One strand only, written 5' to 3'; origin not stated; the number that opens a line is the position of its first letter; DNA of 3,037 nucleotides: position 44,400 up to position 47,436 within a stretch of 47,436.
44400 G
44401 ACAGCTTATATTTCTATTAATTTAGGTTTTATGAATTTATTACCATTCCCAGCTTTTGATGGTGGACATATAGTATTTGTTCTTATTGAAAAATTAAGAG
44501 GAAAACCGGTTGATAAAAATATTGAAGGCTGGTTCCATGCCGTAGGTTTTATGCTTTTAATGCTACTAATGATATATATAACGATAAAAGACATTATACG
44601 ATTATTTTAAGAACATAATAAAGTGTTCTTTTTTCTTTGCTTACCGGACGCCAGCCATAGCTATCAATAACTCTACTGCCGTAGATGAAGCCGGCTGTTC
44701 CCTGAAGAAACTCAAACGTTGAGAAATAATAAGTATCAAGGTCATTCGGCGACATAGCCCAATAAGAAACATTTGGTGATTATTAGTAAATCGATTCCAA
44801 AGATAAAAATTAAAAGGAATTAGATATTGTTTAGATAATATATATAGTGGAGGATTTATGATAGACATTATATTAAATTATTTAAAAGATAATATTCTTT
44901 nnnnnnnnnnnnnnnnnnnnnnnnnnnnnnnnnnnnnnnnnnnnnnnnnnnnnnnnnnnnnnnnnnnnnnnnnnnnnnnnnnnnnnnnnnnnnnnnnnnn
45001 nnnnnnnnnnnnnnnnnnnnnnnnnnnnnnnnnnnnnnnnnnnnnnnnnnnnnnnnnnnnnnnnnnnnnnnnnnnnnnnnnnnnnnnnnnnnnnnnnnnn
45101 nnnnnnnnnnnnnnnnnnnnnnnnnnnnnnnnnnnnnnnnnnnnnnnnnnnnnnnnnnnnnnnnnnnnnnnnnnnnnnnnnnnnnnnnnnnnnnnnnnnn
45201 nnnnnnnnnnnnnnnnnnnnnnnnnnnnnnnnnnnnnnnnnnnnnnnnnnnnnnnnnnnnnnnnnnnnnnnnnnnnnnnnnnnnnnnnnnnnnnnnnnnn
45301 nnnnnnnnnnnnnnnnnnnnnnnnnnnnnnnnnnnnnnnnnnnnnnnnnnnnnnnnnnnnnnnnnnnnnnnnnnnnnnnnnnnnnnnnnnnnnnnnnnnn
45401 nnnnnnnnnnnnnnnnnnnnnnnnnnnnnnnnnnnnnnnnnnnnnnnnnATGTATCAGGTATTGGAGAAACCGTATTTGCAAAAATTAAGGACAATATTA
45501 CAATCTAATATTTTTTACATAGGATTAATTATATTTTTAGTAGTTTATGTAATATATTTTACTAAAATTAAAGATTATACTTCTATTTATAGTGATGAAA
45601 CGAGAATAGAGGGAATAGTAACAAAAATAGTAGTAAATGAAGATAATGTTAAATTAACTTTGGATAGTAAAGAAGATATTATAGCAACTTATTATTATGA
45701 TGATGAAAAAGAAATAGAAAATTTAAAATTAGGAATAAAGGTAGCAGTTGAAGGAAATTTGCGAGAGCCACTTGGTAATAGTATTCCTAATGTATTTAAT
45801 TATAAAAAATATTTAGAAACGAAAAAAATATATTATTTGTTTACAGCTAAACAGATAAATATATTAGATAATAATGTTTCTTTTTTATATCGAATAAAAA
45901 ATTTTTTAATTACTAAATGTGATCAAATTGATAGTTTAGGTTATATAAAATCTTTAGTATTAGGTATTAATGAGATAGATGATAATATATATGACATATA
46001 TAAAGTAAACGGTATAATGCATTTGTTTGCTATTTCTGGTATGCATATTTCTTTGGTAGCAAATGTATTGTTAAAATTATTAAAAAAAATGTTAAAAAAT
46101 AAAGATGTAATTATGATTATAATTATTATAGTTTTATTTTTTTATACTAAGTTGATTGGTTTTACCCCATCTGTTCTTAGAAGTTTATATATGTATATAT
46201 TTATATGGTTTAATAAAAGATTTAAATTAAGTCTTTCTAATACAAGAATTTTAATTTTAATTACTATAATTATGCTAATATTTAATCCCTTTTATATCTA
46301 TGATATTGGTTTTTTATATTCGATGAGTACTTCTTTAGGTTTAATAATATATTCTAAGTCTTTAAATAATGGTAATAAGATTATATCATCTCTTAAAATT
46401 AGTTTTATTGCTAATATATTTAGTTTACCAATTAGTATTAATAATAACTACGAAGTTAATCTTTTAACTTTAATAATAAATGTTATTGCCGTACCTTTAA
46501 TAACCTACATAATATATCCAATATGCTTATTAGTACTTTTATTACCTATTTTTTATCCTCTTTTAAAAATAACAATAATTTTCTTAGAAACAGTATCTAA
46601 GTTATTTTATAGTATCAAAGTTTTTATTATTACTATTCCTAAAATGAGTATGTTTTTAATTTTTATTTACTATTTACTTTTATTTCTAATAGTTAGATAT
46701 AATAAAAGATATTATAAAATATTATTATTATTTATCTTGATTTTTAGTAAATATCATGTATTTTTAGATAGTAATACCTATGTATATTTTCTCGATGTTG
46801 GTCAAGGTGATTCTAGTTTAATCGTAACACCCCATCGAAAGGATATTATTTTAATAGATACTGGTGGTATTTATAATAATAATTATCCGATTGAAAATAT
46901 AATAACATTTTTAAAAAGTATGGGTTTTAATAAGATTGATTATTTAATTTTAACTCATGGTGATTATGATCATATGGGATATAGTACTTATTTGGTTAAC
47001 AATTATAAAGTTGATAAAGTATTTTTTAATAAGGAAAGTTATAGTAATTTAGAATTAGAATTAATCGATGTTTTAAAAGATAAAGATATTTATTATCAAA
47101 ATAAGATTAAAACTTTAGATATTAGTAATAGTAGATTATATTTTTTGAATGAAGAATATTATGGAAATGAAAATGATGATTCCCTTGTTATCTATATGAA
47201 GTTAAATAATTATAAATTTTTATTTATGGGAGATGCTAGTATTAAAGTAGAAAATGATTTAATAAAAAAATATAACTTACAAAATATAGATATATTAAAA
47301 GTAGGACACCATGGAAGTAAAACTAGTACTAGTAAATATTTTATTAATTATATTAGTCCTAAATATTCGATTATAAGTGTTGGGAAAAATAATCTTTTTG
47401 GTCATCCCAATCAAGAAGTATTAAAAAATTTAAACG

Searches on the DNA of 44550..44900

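Call 7: search_rna_families(source=window, start=44550, end=44900, threshold=evalue, max_evalue=10, show_alignments=3)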
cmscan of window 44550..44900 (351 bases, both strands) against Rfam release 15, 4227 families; matches with E-value up to 10: 1.
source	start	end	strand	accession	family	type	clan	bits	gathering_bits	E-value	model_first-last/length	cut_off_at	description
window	44679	44750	+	RF01771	rnk_leader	Cis-reg; leader;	-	16.2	50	3.7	1-109/109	no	Enterobacteria rnk leader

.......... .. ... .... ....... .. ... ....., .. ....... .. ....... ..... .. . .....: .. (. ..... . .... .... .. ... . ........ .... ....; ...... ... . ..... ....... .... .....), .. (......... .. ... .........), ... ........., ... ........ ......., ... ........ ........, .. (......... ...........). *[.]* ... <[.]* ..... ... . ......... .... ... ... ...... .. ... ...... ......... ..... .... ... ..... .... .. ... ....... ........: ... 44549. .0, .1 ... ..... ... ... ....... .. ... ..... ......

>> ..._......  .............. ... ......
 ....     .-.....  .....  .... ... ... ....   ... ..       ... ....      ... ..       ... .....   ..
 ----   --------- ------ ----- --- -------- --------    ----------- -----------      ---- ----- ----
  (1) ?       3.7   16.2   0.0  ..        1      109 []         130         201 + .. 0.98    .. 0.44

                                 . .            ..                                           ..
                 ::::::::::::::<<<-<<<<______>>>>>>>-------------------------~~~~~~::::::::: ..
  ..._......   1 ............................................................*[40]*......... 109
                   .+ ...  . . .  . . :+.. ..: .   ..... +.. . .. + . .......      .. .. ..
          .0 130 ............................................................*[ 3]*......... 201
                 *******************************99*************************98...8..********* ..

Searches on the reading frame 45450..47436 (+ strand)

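Call 63: search_protein_families(library=pfam, proteins=[window:45450-47436:+], max_evalue=0.00001)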
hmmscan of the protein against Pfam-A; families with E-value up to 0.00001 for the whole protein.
window:45450-47436:+ (662 aa): 3 families
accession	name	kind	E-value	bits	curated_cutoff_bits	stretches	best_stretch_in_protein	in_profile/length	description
PF03772.21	Competence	-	4.7e-43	147.9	23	1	174-418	7-267/270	Competence protein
PF00753.33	Lactamase_B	-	2.8e-15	57.2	22.7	1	449-645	2-195/196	Metallo-beta-lactamase superfamily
PF13567.11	DUF4131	-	2.3e-09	37.6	31.6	1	19-138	30-164/165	Domain of unknown function (DUF4131)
